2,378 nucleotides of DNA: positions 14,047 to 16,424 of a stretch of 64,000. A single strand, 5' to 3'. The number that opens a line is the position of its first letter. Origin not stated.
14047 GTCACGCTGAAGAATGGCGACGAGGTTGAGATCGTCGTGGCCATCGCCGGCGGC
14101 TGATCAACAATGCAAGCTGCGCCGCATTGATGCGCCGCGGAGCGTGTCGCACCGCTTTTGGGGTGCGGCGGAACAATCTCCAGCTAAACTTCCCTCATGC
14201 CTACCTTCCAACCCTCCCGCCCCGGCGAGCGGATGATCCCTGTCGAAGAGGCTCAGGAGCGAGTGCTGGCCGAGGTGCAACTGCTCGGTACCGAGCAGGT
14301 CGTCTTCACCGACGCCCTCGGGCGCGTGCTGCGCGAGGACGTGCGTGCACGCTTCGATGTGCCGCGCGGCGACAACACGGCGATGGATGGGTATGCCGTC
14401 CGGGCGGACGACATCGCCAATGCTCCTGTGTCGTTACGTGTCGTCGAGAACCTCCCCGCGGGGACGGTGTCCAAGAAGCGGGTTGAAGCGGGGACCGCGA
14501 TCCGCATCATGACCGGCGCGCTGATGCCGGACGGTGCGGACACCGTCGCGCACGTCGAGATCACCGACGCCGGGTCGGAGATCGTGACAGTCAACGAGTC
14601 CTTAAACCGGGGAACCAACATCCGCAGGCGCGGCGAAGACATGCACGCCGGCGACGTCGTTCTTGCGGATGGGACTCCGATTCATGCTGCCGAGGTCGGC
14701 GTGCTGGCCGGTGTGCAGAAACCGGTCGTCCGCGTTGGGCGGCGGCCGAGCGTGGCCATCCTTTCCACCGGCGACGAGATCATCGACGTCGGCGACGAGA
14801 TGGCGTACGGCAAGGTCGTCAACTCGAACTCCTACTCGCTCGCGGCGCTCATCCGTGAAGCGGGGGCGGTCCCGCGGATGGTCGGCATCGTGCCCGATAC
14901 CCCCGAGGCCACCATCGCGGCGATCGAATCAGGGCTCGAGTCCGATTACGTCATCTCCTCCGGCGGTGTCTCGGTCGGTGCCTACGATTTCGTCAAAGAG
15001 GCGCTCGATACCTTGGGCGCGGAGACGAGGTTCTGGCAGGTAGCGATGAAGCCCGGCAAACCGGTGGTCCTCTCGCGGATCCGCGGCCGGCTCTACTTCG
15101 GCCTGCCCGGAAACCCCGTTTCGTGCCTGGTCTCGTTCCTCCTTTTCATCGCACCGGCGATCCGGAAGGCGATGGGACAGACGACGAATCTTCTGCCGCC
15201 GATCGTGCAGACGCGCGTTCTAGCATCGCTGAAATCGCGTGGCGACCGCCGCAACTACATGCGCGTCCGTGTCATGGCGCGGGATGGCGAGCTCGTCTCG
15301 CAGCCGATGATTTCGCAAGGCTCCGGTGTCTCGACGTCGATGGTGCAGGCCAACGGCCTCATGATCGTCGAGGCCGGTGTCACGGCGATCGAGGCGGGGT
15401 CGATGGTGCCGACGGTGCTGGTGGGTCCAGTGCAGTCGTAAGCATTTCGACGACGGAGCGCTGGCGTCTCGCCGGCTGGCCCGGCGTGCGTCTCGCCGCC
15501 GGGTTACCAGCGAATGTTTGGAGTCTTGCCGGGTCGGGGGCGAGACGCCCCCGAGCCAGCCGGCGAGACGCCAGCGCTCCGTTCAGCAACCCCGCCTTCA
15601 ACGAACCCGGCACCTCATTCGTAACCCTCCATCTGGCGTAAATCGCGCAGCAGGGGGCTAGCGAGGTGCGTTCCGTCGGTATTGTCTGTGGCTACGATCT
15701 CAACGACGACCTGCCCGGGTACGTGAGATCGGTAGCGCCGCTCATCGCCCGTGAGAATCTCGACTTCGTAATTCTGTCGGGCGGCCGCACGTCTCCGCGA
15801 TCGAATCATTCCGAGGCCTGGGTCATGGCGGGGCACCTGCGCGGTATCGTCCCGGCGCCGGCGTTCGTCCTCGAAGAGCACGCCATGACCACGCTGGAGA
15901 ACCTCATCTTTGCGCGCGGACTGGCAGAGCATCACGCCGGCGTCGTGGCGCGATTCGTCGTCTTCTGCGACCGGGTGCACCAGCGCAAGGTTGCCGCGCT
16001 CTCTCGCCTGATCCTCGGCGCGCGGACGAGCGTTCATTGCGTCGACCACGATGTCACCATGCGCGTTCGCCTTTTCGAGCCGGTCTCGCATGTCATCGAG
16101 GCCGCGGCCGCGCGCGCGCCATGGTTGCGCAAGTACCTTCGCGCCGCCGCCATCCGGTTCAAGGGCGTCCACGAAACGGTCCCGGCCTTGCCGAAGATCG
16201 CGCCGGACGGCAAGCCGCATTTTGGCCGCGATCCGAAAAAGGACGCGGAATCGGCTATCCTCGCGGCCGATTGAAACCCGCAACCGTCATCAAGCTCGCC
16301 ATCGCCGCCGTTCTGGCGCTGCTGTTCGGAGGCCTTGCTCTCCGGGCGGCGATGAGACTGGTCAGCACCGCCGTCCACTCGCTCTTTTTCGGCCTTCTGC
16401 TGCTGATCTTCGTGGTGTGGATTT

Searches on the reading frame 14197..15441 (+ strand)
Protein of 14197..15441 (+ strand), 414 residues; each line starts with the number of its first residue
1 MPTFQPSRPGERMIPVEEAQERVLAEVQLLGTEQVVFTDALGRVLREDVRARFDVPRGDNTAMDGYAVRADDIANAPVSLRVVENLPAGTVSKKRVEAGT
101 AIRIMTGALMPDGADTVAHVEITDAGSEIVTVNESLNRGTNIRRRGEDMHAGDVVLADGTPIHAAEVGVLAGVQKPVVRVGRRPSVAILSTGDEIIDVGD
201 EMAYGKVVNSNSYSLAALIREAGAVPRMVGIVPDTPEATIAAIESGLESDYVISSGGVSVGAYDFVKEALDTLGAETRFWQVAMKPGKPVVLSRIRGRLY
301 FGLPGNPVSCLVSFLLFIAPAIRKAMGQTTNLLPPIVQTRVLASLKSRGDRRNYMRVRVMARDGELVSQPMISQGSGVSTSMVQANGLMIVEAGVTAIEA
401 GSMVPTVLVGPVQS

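Call 3: search_protein_families(library=pfam, proteins=[window:14197-15441:+], max_evalue=0.1)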
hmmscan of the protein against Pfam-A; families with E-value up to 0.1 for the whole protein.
window:14197-15441:+ (414 aa): 4 families
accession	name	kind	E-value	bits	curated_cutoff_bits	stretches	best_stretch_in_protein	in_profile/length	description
PF03453.22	MoeA_N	-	8.4e-44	149.5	30.8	1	14-172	1-158/160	MoeA N-terminal region (domain I and II)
PF00994.29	MoCF_biosynth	-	1.2e-33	116.3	26.6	1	195-324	2-144/144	Probable molybdopterin binding domain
PF03454.20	MoeA_C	-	1.1e-14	54.9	22.1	1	340-406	3-69/72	MoeA C-terminal region (domain IV)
PF23918.1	DUF7257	-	0.047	13.8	27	1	119-169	180-233/239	Domain of unknown function (DUF7257)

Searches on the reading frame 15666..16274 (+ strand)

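Call 3: search_protein_families(library=pfam, proteins=[window:15666-16274:+], max_evalue=0.1)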
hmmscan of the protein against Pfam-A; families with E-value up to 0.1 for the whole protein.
window:15666-16274:+ (202 aa): 1 family
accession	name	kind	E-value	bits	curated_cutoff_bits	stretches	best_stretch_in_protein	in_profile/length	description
PF02698.23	DUF218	-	1.3e-09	38.5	27.6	1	27-118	23-104/133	DUF218 domain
